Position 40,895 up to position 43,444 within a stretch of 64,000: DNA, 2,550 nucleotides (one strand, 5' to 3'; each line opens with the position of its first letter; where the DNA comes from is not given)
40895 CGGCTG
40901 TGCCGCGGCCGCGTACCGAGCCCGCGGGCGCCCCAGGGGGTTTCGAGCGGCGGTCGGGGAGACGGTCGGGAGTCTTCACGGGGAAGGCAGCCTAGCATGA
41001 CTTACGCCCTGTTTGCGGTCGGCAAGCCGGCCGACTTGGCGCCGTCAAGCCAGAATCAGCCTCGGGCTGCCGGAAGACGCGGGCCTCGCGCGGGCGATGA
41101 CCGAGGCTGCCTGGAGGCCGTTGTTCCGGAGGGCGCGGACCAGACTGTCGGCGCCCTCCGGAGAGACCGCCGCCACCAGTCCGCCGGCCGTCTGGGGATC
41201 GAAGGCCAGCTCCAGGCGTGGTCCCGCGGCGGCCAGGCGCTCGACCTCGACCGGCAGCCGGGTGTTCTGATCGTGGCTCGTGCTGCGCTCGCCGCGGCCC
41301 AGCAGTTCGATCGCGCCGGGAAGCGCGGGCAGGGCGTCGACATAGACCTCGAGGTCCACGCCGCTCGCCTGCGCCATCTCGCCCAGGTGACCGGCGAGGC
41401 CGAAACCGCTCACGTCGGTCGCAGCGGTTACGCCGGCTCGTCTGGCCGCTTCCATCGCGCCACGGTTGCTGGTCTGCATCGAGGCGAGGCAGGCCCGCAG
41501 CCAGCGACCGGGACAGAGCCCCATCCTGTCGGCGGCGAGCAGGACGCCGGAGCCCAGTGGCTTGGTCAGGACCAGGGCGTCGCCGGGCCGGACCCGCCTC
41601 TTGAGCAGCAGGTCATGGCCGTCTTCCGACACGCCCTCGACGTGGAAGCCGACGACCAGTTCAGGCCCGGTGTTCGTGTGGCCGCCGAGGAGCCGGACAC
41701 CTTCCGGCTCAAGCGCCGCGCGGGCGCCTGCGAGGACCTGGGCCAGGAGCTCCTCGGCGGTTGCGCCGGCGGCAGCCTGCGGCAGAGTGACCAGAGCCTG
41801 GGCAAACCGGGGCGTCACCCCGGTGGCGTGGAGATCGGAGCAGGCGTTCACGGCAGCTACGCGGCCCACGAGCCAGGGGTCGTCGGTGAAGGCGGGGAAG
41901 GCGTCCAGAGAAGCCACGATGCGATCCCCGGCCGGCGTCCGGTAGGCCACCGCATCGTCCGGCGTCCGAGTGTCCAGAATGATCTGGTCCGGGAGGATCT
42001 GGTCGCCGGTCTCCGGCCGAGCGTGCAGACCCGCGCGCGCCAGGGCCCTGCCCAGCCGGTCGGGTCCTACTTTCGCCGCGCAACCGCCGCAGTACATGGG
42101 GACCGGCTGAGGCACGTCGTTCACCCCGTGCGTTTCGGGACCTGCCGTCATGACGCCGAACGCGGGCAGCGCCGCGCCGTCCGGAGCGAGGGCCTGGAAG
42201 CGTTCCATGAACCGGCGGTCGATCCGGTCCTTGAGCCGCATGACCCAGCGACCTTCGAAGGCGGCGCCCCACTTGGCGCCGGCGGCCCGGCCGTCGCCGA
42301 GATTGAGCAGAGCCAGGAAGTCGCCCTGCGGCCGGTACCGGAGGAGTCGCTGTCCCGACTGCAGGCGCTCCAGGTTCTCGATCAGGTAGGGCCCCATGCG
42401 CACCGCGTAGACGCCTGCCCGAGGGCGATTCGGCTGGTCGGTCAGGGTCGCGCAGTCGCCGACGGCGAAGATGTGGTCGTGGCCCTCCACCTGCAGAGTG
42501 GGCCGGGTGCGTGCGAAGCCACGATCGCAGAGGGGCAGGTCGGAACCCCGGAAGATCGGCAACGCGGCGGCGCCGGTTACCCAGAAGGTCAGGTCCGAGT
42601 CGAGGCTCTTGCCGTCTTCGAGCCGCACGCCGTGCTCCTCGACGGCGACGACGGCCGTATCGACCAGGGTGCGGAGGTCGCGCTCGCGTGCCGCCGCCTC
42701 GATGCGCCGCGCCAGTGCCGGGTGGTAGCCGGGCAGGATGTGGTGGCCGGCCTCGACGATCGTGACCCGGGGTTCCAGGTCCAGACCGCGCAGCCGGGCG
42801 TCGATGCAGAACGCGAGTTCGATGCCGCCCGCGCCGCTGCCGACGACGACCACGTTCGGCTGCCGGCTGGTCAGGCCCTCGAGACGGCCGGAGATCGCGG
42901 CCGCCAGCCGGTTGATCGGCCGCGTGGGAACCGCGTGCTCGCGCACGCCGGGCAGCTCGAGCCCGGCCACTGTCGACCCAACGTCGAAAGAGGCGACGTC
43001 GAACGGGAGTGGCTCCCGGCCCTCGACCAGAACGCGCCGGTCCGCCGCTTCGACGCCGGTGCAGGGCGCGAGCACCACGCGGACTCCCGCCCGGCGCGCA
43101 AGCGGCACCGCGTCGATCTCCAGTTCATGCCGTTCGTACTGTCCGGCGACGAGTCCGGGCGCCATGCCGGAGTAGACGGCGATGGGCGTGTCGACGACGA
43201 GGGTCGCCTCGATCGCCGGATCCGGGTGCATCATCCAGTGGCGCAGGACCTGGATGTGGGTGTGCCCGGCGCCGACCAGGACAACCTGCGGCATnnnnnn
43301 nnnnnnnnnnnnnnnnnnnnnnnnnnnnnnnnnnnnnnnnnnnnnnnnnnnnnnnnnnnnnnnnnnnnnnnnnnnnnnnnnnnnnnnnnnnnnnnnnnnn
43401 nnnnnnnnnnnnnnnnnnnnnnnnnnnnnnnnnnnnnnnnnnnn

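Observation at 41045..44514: FAD/NAD(P) oxidoreductase-SelD fusion, start-coupled to a CaiB CoA-transferase and followed by a PA0069-family radical SAM gene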

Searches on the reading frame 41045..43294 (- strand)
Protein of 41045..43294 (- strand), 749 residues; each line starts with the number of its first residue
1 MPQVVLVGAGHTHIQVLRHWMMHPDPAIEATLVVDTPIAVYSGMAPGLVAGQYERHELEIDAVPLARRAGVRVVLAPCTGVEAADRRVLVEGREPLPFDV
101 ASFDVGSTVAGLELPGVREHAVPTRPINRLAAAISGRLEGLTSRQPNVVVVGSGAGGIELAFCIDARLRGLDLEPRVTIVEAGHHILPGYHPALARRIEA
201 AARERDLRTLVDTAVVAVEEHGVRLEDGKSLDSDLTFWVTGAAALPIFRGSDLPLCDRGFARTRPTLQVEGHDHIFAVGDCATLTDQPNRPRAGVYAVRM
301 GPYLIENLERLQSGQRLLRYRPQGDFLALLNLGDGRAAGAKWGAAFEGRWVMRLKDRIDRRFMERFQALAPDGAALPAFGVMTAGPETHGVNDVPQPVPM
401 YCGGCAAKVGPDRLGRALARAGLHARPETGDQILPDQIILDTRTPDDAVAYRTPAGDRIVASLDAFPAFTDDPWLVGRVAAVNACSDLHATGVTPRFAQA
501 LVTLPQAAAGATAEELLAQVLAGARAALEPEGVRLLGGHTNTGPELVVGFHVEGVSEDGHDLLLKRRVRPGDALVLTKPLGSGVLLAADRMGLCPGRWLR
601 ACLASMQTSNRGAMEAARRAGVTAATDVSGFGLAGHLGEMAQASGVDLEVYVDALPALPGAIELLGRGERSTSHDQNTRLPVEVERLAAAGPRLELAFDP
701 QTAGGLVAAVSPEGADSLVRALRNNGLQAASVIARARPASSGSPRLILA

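Call 3: search_protein_families(library=pfam, proteins=[window:41045-43294:-], max_evalue=0.01)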
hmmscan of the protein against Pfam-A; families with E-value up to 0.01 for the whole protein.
window:41045-43294:- (749 aa): 4 families
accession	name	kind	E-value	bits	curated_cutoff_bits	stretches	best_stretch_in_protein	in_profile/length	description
PF07992.20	Pyr_redox_2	-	5.6e-24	85.5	26.1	1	3-301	2-291/291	Pyridine nucleotide-disulphide oxidoreductase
PF02769.27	AIRS_C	-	4.1e-17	63.2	23.1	1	569-739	1-148/156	AIR synthase related protein, C-terminal domain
PF00586.29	AIRS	-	5.5e-14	53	24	1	446-551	2-107/112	AIR synthase related protein, N-terminal domain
PF00070.33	Pyr_redox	-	3.3e-06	28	22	1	147-223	1-71/82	Pyridine nucleotide-disulphide oxidoreductase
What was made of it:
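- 41048..42070 (-): Remainder of the SelD (AIR-synthase-like) domain. Metal and ATP ligands D447, D464, N483, D487 and D627 correspond to E. coli D51, D68, N87, D91 and D227. Pfam AIRS and AIRS_C (call 3).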

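Call 4: search_protein_families(library=ncbifam, proteins=[window:41045-43294:-], max_evalue=0.01)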
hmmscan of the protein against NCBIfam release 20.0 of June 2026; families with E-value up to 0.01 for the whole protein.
window:41045-43294:- (749 aa): 22 families
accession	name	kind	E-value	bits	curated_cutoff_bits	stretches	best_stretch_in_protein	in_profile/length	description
TIGR04369.1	fusion_not_SelD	hypoth_equivalog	7.8e-135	450.7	700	1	6-721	1-692/701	oxidoreductase/SelD-related fusion protein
TIGR03169.1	Nterm_to_SelD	hypoth_equivalog_domain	1.8e-112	376.3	310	1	4-366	2-365/365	pyridine nucleotide-disulfide oxidoreductase family protein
TIGR00476.1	selD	equivalog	7.3e-75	252.1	125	1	402-714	8-310/311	selenide, water dikinase SelD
NF002098.0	PRK00943.1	equivalog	1.6e-54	185.2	299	1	402-740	14-338/347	selenide, water dikinase SelD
NF010705.0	PRK14105.1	equivalog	1.5e-28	99.7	291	1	455-664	56-277/345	selenide, water dikinase SelD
TIGR01379.1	thiL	equivalog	3e-19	69.2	184.15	1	444-665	23-246/320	thiamine-phosphate kinase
NF004351.0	PRK05731.1-4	equivalog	1.3e-11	44.2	324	1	473-656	71-248/321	thiamine-phosphate kinase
TIGR04050.1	MSMEG_0567_Cter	hypoth_equivalog_domain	1.5e-09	37.7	312.2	1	456-657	41-228/296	MSMEG_0567/sll0787 family protein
NF045765.1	PhenlGlyoxDHPadH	equivalog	3.3e-08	32.8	475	1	5-284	6-279/416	NADH-dependent phenylglyoxylate dehydrogenase subunit epsilon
TIGR04049.1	AIR_rel_sll0787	hypoth_equivalog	3.4e-08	32.9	321.3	1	442-659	40-245/318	sll0787 family AIR synthase-like protein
TIGR03267.1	methan_mark_2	hypoth_equivalog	7.8e-07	28.4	365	1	469-656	70-247/323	methanogenesis marker 2 protein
TIGR02124.1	hypE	equivalog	8.7e-07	28.2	251.6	1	454-658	41-246/332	hydrogenase expression/formation protein HypE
TIGR03385.1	CoA_CoA_reduc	equivalog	2e-06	26.9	578.8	1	145-286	149-287/439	CoA-disulfide reductase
NF004353.0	PRK05731.2-2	equivalog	2.8e-06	26.6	301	1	457-657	37-227/311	thiamine-phosphate kinase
NF004350.0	PRK05731.1-1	equivalog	1.1e-05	24.5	441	1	472-657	60-241/325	thiamine-phosphate kinase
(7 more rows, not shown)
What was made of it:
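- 41045..43294 (-): Ndh–SelD fusion gene, 749 aa, whole ORF including the stop codon. TIGR03169 scores 376 bits (cutoff 310) and TIGR00476 selD scores 252 bits (cutoff 125) (call 4).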

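Call 9: find_homologous_proteins(query=window:41045-43294:-, max_evalue=1e-10)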
Query window:41045-43294:- (749 aa): 1506 proteins with E <= 1e-10 among 8000 candidates; the best 120 are listed.
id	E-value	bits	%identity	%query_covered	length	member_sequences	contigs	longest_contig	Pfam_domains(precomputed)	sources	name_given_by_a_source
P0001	0.0e+0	1633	99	100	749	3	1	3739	PF07992.21,PF00070.34,PF00586.30,PF02769.28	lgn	-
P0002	0.0e+0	1557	94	100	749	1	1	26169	PF07992.21,PF00070.34,PF00586.30,PF02769.28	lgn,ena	-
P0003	0.0e+0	1503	92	100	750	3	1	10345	PF07992.21,PF00070.34,PF00586.30,PF02769.28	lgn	-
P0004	0.0e+0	1489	90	100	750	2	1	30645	PF07992.21,PF00070.34,PF00586.30,PF02769.28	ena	-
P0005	0.0e+0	1487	91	100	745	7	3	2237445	PF07992.21,PF00070.34,PF00586.30,PF02769.28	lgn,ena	-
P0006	0.0e+0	1473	90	100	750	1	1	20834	PF07992.21,PF00070.34,PF00586.30,PF02769.28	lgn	-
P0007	0.0e+0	1468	90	100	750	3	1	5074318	PF07992.21,PF00070.34,PF00586.30,PF02769.28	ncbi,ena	-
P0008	0.0e+0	1467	90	97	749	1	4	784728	PF07992.21,PF00070.34,PF00586.30,PF02769.28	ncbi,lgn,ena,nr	ncbi:MAG: selenide, water dikinase SelD [Holophagales bacterium]|nr:selenide, water dikinase SelD [H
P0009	0.0e+0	1467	89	100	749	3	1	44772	PF07992.21,PF00070.34,PF00586.30,PF02769.28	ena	-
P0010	0.0e+0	1454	90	100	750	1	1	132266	PF07992.21,PF00070.34,PF00586.30,PF02769.28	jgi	-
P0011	0.0e+0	1453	89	100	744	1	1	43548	PF07992.21,PF00070.34,PF00586.30,PF02769.28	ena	-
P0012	0.0e+0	1449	88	100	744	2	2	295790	PF07992.21,PF00070.34,PF00586.30,PF02769.28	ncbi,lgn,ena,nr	ncbi:MAG: selenide, water dikinase SelD [Holophagales bacterium]|nr:selenide, water dikinase SelD [H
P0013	0.0e+0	1448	89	100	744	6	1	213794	PF07992.21,PF00070.34,PF00586.30,PF02769.28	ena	-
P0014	0.0e+0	1444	88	100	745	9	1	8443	PF07992.21,PF00070.34,PF00586.30,PF02769.28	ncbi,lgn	-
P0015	0.0e+0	1441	88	100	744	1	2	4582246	PF07992.21,PF00070.34,PF00586.30,PF02769.28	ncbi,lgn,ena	-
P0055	3.9e-225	768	54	98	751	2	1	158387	PF07992.21,PF00070.34,PF00586.30,PF02769.28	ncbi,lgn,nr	ncbi:MAG TPA: selenide, water dikinase SelD [Vicinamibacteria bacterium]|nr:selenide, water dikinase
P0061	3.7e-221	755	53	97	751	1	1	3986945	PF07992.21,PF00070.34,PF00586.30,PF02769.28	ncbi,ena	-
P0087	4.6e-216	738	53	99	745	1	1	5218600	PF07992.21,PF00070.34,PF00586.30,PF02769.28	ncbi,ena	-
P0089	6.5e-216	737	54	97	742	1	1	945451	PF07992.21,PF00070.34,PF00586.30,PF02769.28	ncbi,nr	ncbi:MAG: selenide, water dikinase SelD [Alphaproteobacteria bacterium]|nr:selenide, water dikinase 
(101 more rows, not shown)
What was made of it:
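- Closest known: Ndh–SelD. Same: NCBI already names orthologues at 88–90% identity 'selenide, water dikinase SelD' (call 9).
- Checked: All 120 listed homologues have the same domain architecture (call 9).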

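Call 10: find_related_loci(query=window:41045-43294:-, collection=genome_contigs, flank=10000)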
Query window:41045-43294:- (749 aa) in genome_contigs; peptide patterns used: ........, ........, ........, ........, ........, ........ (x = any residue, [..] = any of these).
126 stretches matched a pattern; 44 encode a relative of the query (tblastn E <= 1e-3); 39 distinct loci.
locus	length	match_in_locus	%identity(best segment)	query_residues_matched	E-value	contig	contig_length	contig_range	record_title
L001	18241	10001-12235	91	1-749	0e+0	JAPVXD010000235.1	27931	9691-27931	MAG: Candidatus Multivorans azotirespirans isolate m_rhze4 Seq235, whole genome shotgun sequence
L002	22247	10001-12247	89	1-749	0e+0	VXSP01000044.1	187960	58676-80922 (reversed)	MAG: Holophagales bacterium isolate SB0665_bin_19 NODE_45_length_187960_cov_30.787185, whole genome shotgun sequence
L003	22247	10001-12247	90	1-748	0e+0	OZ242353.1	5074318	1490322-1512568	MAG: Candidatus Multivorans sp. isolate c55290c9-873c-4a20-8066-ae299be9a5bf genome assembly, chromosome: 1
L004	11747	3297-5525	86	1-748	0e+0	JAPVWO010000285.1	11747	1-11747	MAG: Candidatus Multivorans thiocomprendens isolate r_rhhh15 Seq285, whole genome shotgun sequence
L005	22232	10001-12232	88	1-749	0e+0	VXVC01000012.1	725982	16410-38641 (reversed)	MAG: Holophagales bacterium isolate SB0667_bin_1 NODE_2_length_725982_cov_25.974696, whole genome shotgun sequence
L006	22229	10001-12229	87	1-748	0e+0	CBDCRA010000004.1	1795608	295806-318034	MAG: Candidatus Multivorans sp. isolate d7452e89-af48-44c7-9597-5a6bccd24eaa genome assembly, contig: contig_4, whole ge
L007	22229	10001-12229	87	1-748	0e+0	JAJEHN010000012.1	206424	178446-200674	MAG: Thermoanaerobaculia bacterium isolate p16x60bins.57 k141_633152, whole genome shotgun sequence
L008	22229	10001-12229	86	1-748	0e+0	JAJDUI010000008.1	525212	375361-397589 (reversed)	MAG: Thermoanaerobaculia bacterium isolate jk18x1bzbins.73 k141_903114, whole genome shotgun sequence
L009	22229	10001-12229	86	1-748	0e+0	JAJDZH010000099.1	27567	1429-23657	MAG: Thermoanaerobaculia bacterium isolate jk18x40bins.27 k141_853589, whole genome shotgun sequence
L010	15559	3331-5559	86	1-748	0e+0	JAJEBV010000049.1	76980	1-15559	MAG: Thermoanaerobaculia bacterium isolate jk18x9bins.56 k141_335752, whole genome shotgun sequence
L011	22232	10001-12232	85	1-749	0e+0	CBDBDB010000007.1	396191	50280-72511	MAG: Candidatus Multivorans sp. isolate 25506e0c-16aa-497e-894a-3d9cdfe247fa genome assembly, contig: contig_7, whole ge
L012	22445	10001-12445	76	3-748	0e+0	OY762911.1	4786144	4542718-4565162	MAG: Thermoanaerobaculia bacterium isolate 14c23368-4dca-4d55-9b94-f295180eceef genome assembly, chromosome: 1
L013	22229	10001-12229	87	1-748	0e+0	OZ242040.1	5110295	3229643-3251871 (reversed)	MAG: Candidatus Multivorans sp. isolate cd603fe2-36ea-45dd-b21b-4d1cbeb73145 genome assembly, chromosome: 1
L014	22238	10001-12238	77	3-748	0e+0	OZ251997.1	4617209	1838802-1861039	MAG: Candidatus Multivorans sp. isolate 0020eb3c-7439-4c9e-8c72-55202c0a045f genome assembly, chromosome: 1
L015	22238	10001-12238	77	3-748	0e+0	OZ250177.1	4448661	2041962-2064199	MAG: Candidatus Multivorans sp. isolate 36e5008e-f582-4c91-8c3b-5baff8031e1a genome assembly, chromosome: 1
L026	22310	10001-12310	76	1-748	0e+0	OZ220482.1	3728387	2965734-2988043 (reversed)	MAG: Thermoanaerobaculia bacterium isolate 1ba308f5-42e2-4878-81ff-2dc7ade272f8 genome assembly, chromosome: 1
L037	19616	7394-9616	41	1-748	9e-136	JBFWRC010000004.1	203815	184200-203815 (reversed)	MAG: Beijerinckiaceae bacterium isolate CA_2019_TPBF_198 NODE_638_length_203815_cov_6.235443_TPBF, whole genome shotgun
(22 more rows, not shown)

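Call 26: find_encoding_contigs(protein=P0055, flank=10000, max_places=1)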
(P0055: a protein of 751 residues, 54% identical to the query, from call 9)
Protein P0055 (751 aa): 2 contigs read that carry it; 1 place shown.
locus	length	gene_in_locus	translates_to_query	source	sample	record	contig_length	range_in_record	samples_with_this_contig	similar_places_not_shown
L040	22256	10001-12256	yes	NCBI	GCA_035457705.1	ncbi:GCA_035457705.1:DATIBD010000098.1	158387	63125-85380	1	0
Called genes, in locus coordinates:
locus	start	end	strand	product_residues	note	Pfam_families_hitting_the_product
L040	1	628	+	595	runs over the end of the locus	PF00082:Peptidase_S8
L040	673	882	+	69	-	-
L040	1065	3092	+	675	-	PF05649:Peptidase_M13_N, PF01431:Peptidase_M13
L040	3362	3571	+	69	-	-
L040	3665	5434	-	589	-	PF01979:Amidohydro_1 (faint), PF07969:Amidohydro_3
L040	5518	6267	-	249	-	PF27226:AF_1845 (weak)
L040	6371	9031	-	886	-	PF12704:MacB_PCD, PF02687:FtsX, PF12704:MacB_PCD, PF02687:FtsX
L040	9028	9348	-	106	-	PF03551:PadR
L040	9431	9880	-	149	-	-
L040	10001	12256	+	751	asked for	PF07992:Pyr_redox_2, PF00070:Pyr_redox, PF00586:AIRS, PF02769:AIRS_C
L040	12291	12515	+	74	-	-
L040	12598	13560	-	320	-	PF16697:Yop-YscD_cpl, PF00498:FHA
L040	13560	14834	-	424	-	PF13365:Trypsin_2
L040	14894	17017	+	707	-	PF25174:Beta-prop_THOC3 (faint), PF00930:DPPIV_N (faint), PF26550:Tricorn_2nd (faint), PF26549:Tricorn_N, PF07676:PD40 (weak), PF20434:BD-FAE, PF00326:Peptidase_S9, PF01738:DLH (weak), +2 more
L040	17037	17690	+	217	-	PF14062:DUF4253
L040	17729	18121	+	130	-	PF00903:Glyoxalase, PF22658:YycE-like_N, PF22659:YycE-like_C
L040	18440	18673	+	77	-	-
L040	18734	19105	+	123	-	PF00903:Glyoxalase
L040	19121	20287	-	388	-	PF07995:GSDH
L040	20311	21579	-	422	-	PF01321:Creatinase_N, PF00557:Peptidase_M24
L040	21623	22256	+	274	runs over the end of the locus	PF00149:Metallophos, PF12850:Metallophos_2 (faint)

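Call 27: find_encoding_contigs(protein=P0089, flank=10000, max_places=1)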
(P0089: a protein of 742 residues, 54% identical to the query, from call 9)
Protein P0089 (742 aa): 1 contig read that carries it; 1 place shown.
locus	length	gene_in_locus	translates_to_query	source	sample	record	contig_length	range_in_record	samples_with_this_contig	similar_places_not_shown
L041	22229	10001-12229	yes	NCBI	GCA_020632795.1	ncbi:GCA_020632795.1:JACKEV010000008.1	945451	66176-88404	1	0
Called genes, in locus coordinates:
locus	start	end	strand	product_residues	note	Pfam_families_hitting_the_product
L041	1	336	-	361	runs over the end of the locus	PF13646:HEAT_2, PF03130:HEAT_PBS (faint)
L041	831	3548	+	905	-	PF08471:Ribonuc_red_2_N, PF02867:Ribonuc_red_lgC, PF12637:TSCPD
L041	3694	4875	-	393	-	PF04116:FA_hydroxylase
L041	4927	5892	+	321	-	PF00005:ABC_tran, PF13304:AAA_21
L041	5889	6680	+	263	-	PF06182:ABC2_membrane_6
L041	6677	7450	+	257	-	PF06182:ABC2_membrane_6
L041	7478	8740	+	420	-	PF13191:AAA_16 (weak)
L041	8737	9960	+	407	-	-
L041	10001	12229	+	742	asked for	PF07992:Pyr_redox_2, PF00070:Pyr_redox (weak), PF00586:AIRS, PF02769:AIRS_C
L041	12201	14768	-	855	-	PF00069:Pkinase, PF07714:PK_Tyr_Ser-Thr, PF03781:FGE-sulfatase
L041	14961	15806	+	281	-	-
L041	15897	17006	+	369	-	-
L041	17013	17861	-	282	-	PF00595:PDZ, PF13180:PDZ_2, PF17820:PDZ_6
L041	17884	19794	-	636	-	PF00289:Biotin_carb_N, PF02786:CPSase_L_D2, PF02222:ATP-grasp, PF07478:Dala_Dala_lig_C, PF02785:Biotin_carb_C, PF00364:Biotin_lipoyl, PF25919:BSH_CusB (weak)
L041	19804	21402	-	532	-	PF01039:Carboxyl_trans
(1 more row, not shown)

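Call 28: find_encoding_contigs(protein=P0087, flank=10000, max_places=1)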
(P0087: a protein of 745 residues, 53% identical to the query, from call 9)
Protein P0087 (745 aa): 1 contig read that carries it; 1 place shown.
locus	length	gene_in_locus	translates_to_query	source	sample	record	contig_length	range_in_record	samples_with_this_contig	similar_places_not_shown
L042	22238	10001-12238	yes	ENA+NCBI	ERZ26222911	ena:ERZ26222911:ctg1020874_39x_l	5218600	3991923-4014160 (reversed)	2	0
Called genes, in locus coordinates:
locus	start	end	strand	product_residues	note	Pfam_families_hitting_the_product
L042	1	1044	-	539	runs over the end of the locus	PF13517:FG-GAP_3 (faint), PF01839:FG-GAP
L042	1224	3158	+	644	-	PF00486:Trans_reg_C, PF14559:TPR_19 (faint), PF13414:TPR_11 (faint), PF13431:TPR_17 (faint)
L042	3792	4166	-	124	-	-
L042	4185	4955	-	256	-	PF00069:Pkinase (faint)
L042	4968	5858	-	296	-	PF13641:Glyco_tranf_2_3, PF00535:Glycos_transf_2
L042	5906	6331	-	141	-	PF06170:DUF983 (faint)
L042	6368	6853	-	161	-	-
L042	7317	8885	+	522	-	PF03109:ABC1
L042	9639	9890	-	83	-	-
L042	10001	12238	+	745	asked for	PF07992:Pyr_redox_2, PF00070:Pyr_redox, PF00586:AIRS, PF02769:AIRS_C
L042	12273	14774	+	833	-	PF00753:Lactamase_B, PF16661:Lactamase_B_6, PF12706:Lactamase_B_2 (weak), PF10996:Beta-Casp, PF07521:RMMBL, PF18306:LDcluster4 (weak), PF03641:Lysine_decarbox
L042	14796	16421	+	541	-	PF00158:Sigma54_activat, PF14532:Sigma54_activ_2, PF07724:AAA_2 (weak), PF07728:AAA_5 (faint), PF25601:AAA_lid_14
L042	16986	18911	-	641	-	-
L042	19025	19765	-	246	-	-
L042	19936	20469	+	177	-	-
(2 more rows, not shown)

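Call 29: find_encoding_contigs(protein=P0061, flank=10000, max_places=1)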
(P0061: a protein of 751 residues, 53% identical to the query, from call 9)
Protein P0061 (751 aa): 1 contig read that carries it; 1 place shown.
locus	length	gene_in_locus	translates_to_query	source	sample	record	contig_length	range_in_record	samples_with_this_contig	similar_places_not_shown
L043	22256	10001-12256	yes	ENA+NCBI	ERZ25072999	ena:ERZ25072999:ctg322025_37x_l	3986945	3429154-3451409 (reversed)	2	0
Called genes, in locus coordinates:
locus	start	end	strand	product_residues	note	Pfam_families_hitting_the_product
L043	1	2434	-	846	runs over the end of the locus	PF17820:PDZ_6 (weak), PF07228:SpoIIE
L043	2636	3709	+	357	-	-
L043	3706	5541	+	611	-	PF13472:Lipase_GDSL_2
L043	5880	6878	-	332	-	PF03480:DctP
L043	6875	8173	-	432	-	PF06808:DctM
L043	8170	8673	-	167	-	PF04290:DctQ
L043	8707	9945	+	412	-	PF10509:GalKase_gal_bdg, PF00288:GHMP_kinases_N, PF08544:GHMP_kinases_C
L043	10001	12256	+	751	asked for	PF07992:Pyr_redox_2, PF00070:Pyr_redox (weak), PF00586:AIRS, PF02769:AIRS_C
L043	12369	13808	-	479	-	-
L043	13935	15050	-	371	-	PF01370:Epimerase, PF04321:RmlD_sub_bind (weak), PF16363:GDP_Man_Dehyd, PF02719:Polysacc_synt_2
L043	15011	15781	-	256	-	PF00483:NTP_transferase, PF12804:NTP_transf_3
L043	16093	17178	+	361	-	-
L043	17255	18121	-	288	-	PF00483:NTP_transferase, PF12804:NTP_transf_3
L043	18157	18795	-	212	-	PF00730:HhH-GPD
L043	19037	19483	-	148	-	PF03243:MerB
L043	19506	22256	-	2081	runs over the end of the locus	PF11974:bMG3 (weak), PF01835:MG2, PF00207:A2M, PF17973:bMG10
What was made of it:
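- Fusions at 41–55% identity have entirely different neighbours (calls 26–29).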
